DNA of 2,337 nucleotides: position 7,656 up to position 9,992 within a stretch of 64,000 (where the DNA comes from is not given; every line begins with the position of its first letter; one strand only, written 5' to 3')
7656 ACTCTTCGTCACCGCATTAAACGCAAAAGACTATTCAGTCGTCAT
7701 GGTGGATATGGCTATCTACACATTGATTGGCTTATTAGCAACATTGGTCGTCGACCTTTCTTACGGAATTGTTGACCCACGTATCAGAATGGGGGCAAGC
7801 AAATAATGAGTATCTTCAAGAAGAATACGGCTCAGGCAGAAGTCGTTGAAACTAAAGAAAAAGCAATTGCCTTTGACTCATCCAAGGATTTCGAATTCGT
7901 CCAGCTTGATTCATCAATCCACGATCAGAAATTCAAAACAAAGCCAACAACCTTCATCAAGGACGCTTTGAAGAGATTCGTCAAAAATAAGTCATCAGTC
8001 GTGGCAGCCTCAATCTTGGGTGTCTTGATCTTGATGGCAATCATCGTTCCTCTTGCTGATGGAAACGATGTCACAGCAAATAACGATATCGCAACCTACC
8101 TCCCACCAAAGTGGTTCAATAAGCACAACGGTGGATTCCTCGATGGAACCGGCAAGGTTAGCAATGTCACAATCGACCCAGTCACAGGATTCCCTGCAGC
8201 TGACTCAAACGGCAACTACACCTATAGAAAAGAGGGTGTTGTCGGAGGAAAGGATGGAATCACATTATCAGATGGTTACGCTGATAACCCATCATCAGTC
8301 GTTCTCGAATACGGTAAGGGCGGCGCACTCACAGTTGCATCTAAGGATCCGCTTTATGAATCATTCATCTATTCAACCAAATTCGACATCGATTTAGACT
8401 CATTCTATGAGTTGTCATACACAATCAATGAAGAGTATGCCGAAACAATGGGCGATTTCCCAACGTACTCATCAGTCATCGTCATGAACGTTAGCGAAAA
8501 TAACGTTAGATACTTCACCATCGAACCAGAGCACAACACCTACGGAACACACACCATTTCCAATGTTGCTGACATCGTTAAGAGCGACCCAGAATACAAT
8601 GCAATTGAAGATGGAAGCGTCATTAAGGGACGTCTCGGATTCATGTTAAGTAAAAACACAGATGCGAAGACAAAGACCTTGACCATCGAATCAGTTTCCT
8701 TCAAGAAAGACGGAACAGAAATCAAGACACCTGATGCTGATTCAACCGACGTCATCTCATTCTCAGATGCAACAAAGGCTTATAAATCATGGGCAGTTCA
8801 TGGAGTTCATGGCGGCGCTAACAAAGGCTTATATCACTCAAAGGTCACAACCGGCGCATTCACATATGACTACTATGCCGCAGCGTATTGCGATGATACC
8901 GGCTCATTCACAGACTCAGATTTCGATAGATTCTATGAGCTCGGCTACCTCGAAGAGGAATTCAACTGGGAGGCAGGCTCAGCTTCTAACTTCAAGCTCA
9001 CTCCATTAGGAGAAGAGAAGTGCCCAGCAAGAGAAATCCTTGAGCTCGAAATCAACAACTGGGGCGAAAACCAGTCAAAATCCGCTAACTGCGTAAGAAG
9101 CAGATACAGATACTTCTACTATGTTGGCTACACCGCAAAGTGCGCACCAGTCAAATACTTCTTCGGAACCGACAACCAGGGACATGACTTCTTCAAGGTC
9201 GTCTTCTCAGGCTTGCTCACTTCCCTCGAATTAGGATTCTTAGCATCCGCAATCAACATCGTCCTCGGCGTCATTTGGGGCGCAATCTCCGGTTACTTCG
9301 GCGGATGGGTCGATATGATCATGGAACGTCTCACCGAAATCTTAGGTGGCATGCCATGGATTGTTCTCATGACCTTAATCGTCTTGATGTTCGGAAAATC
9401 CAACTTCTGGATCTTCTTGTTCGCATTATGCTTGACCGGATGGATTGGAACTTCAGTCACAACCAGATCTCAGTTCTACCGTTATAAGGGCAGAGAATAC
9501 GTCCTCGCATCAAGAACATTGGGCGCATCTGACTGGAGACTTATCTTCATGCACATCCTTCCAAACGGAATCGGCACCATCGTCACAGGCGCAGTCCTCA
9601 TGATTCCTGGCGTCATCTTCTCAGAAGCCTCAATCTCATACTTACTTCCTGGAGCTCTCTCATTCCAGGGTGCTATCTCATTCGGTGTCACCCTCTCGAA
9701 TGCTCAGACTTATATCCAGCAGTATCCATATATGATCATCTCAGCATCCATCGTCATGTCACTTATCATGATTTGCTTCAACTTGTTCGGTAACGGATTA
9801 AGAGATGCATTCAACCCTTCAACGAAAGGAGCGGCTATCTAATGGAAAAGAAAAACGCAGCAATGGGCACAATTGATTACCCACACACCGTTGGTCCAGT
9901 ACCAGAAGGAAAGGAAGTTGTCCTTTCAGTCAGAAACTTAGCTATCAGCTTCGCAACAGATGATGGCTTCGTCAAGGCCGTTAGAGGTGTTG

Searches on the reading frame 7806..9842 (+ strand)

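Call 19: search_protein_families(library=ncbifam, proteins=[window:7806-9842:+], max_evalue=0.00001)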
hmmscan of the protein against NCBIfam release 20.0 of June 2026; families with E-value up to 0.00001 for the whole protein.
window:7806-9842:+ (678 aa): 15 families
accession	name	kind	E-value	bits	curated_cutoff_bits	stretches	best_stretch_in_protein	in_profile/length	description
NF045475.1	Opp3C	equivalog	8.3e-77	258.5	450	2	442-673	99-327/328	oligopeptide ABC transporter permease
NF045476.1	Opp4C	equivalog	2.2e-55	187.9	350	1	449-671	55-277/278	oligopeptide ABC transporter permease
NF043080.1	MMSYN1_0166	equivalog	1.2e-54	185.4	370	1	448-673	80-305/307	oligopeptide ABC transporter permease OppC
NF045474.1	Opp2C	equivalog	1.4e-40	139.4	300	1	448-669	17-235/236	nickel transporter permease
NF011935.0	PRK15406.1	equivalog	5.6e-40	138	433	1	450-672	81-300/302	oligopeptide ABC transporter permease OppC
TIGR02790.1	nickel_nikC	equivalog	4.3e-36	124.8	358.45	1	448-669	39-257/258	nickel ABC transporter permease subunit NikC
NF045473.1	Opp1C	equivalog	1.5e-34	119.6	350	1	448-672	45-266/267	nickel/cobalt ABC transporter permease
NF011662.0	PRK15082.1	equivalog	2.2e-34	119.2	484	1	445-674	75-301/303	glutathione ABC transporter permease GsiD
NF008160.0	PRK10913.1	equivalog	6.5e-34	117.7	483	1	449-674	77-299/300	dipeptide ABC transporter permease DppC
NF007738.0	PRK10417.1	equivalog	7e-29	101.2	335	1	448-673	49-271/277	nickel ABC transporter permease subunit NikC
NF007376.0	PRK09881.1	equivalog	1.8e-28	99.4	434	1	449-675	72-295/298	D,D-dipeptide ABC transporter permease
NF011596.0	PRK15021.1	subfamily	1.8e-27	96.3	439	1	449-672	119-338/341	microcin C ABC transporter permease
NF047573.1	opine_perm_CntC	exception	6.8e-22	78.1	440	1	448-671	49-269/271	staphylopine uptake ABC transporter permease subunit CntC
NF011691.0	PRK15111.1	equivalog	9.8e-19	68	379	1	447-670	72-292/296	putrescine export ABC transporter permease SapC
TIGR00974.1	3a0107s02c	equivalog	2.9e-08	33.2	193.45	1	455-668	41-269/272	phosphate ABC transporter permease PstA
